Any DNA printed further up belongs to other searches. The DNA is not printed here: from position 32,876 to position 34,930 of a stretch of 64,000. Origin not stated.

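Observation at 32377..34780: Lipoprotein with four thrombospondin type-1-like repeats plus vWA, preceded by a TlpA-like thioredoxin lipoprotein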

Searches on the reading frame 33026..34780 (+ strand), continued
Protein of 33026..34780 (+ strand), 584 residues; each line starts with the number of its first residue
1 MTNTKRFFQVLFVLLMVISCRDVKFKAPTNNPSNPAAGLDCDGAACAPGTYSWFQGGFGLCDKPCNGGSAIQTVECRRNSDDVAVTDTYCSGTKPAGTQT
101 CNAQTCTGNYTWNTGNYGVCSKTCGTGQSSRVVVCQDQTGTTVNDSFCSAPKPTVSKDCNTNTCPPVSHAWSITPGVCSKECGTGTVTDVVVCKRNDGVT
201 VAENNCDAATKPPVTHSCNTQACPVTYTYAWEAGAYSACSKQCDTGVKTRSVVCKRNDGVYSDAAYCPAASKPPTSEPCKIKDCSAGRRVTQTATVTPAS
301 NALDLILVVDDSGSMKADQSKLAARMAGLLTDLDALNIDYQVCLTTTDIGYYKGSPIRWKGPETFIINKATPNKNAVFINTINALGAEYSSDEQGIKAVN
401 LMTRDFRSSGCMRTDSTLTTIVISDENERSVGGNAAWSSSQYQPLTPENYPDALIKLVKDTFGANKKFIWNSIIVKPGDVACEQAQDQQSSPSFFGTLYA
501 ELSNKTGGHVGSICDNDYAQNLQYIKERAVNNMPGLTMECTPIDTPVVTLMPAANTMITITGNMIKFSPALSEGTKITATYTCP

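Call 37: search_protein_families(library=pfam, proteins=[L043:9010-9603:-, L050:9038-9616:-, L005:15883-16488:-, L043:7857-8963:+], max_evalue=0.1)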
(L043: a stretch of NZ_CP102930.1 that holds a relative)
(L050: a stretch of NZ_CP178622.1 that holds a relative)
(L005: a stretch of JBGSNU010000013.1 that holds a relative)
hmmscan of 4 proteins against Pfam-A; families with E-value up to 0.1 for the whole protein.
L043:9010-9603:- (198 aa): 9 families
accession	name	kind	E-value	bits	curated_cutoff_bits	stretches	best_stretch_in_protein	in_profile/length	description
PF00578.27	AhpC-TSA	-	3.3e-22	79.2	26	1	58-172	5-122/124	AhpC/TSA family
PF08534.16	Redoxin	-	2.5e-20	73.2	26.6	1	60-180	8-137/148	Redoxin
PF13905.12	Thioredoxin_8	-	7.2e-16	58.8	27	1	78-170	1-93/94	Thioredoxin-like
PF00085.26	Thioredoxin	-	3.3e-10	40.3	23.5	1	69-134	8-75/103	Thioredoxin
PF00255.25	GSHPx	-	0.00022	21.2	27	1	60-109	3-51/108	Glutathione peroxidase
PF13098.12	Thioredoxin_2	-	0.0047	17.7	27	1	77-177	4-93/104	Thioredoxin-like domain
PF14595.12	Thioredoxin_9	-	0.0083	16.5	25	1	67-129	30-91/129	Thioredoxin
PF13728.12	TraF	-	0.039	14.2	23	1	32-122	82-173/224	F plasmid transfer operon protein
PF06110.17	TXD17-like_Trx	-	0.094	12.8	23.1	0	88-117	36-65/119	Thioredoxin domain-containing protein 17-like, thioredoxin domain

L050:9038-9616:- (193 aa): 12 families
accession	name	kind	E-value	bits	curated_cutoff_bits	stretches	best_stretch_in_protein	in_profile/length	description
PF00578.27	AhpC-TSA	-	5.5e-22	78.5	26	1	52-166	5-122/124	AhpC/TSA family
PF08534.16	Redoxin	-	2.1e-20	73.5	26.6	1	51-174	5-137/148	Redoxin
PF13905.12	Thioredoxin_8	-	3.4e-14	53.4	27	1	72-164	1-93/94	Thioredoxin-like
PF00085.26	Thioredoxin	-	6.8e-11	42.5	23.5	1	62-128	7-75/103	Thioredoxin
PF00255.25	GSHPx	-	0.00026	21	27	1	54-104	3-52/108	Glutathione peroxidase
PF13098.12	Thioredoxin_2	-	0.0061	17.3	27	1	71-173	4-95/104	Thioredoxin-like domain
PF14595.12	Thioredoxin_9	-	0.013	15.8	25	1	63-119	34-87/129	Thioredoxin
PF13728.12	TraF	-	0.022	15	23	1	52-164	109-204/224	F plasmid transfer operon protein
PF24722.1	DUF7674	-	0.063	13.8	27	0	121-185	3-68/111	Domain of unknown function (DUF7674)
PF09976.15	TPR_21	-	0.069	13.3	25.5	1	5-49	5-51/193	Tetratricopeptide repeat-like domain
PF06110.17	TXD17-like_Trx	-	0.07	13.2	23.1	0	81-111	35-65/119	Thioredoxin domain-containing protein 17-like, thioredoxin domain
PF02941.21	FeThRed_A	-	0.095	13.2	25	0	55-101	14-59/67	Ferredoxin thioredoxin reductase variable alpha chain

L005:15883-16488:- (202 aa): 4 families
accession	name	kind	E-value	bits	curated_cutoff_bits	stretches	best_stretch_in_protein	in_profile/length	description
PF08534.16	Redoxin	-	0.00011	22.5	26.6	1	57-177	23-131/148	Redoxin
PF00578.27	AhpC-TSA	-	0.00041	20.7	26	1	61-108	24-71/124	AhpC/TSA family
PF13098.12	Thioredoxin_2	-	0.0079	17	27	1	60-127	3-37/104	Thioredoxin-like domain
PF13905.12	Thioredoxin_8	-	0.035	14.9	27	1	62-117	1-57/94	Thioredoxin-like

L043:7857-8963:+ (368 aa): 1 family
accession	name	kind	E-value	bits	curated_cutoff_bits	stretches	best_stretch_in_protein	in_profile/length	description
PF00092.34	VWA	-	0.0026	18.4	23.8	0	65-105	1-42/174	von Willebrand factor type A domain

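Call 38: search_protein_families(library=ncbifam, proteins=[L043:7857-8963:+, L050:7908-8990:+, L043:9010-9603:-, L042:6639-8939:+], max_evalue=0.01)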
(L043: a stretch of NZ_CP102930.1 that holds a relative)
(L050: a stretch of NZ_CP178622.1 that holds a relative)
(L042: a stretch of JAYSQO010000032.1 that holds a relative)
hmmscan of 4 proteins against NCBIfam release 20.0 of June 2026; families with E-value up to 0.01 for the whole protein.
L043:7857-8963:+ (368 aa): 2 families
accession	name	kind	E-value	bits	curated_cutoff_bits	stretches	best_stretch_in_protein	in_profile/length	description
NF052240.1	MIDASAdhsBdello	equivalog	5e-34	118.1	700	2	162-363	176-376/378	MIDAS family adhesin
NF033765.2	gliding_CglD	equivalog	3e-09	35.3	400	1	56-332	637-911/1124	adventurous gliding motility lipoprotein CglD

L050:7908-8990:+ (360 aa): 2 families
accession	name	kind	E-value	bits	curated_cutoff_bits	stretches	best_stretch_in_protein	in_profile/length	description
NF052240.1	MIDASAdhsBdello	equivalog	2.3e-32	112.6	700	2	156-359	174-377/378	MIDAS family adhesin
NF033765.2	gliding_CglD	equivalog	2.4e-06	25.6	400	1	52-307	636-892/1124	adventurous gliding motility lipoprotein CglD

L043:9010-9603:- (198 aa): 15 families
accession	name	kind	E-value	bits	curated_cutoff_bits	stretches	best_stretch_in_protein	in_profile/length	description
NF002854.0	PRK03147.1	subfamily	2.3e-25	89.5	170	1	54-179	38-160/176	thiol-disulfide oxidoreductase ResA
NF041202.1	StoA_CxxC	exception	1e-19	71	210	1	52-179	26-152/163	endospore biogenesis thiol-disulfide oxidoreductase StoA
NF047696.1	ThlDiSintTplARhiz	equivalog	6.5e-19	68.6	230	1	50-195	69-217/219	thiol:disulfide interchange protein TlpA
TIGR00385.1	dsbE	subfamily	2.3e-13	50.1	123.15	1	29-180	10-159/173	DsbE family thiol:disulfide interchange protein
NF010625.0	PRK14018.1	equivalog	1.6e-10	40.1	522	1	62-180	40-161/521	bifunctional peptide-methionine (S)-S-oxide reductase MsrA/peptide-methionine (R)-S-oxide reductase MsrB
TIGR01068.1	thioredoxin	equivalog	2.2e-10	40.6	96.8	1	77-122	12-58/101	thioredoxin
NF041054.1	WAxxUGC_long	equivalog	7e-10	38.7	300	1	52-172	78-195/354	ResA-like WAxxUGC motif-containing protein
NF008229.0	PRK10996.1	equivalog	3.4e-07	30.1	125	1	77-123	51-97/141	thioredoxin TrxC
TIGR01130.1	ER_PDI_fam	subfamily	5.1e-07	29.6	344.25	1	77-135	362-421/476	protein disulfide-isomerase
TIGR01126.1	pdi_dom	equivalog_domain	7.8e-06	26.1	107.2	1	77-136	13-76/105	protein disulfide-isomerase domain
NF047697.1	ThioredTrxAClost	equivalog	2.6e-05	24.3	140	1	65-120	3-59/105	thioredoxin TrxA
NF006898.0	PRK09381.1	equivalog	3.4e-05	24.2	138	1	80-116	23-59/109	thioredoxin TrxA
NF011941.0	PRK15412.1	equivalog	3.4e-05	23.5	359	1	16-165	8-149/185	thiol:disulfide interchange protein DsbE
NF006960.0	PRK09437.1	equivalog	3.8e-05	23.7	140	1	58-156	10-105/156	thioredoxin-dependent thiol peroxidase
NF001419.0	PRK00293.1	subfamily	0.0032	16.1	330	1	13-95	413-494/574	protein-disulfide reductase DsbD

L042:6639-8939:+ (766 aa): 3 families
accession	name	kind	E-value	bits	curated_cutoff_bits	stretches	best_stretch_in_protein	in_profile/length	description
NF052240.1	MIDASAdhsBdello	equivalog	7.7e-32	110.9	700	2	565-764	176-377/378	MIDAS family adhesin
NF033765.2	gliding_CglD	equivalog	0.0004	18.3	400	1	464-711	639-891/1124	adventurous gliding motility lipoprotein CglD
NF045619.1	adhes_GNV_Cterm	subfamily_domain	0.0015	17.8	180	0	163-265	265-369/458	BapA/Bap/LapF family large adhesin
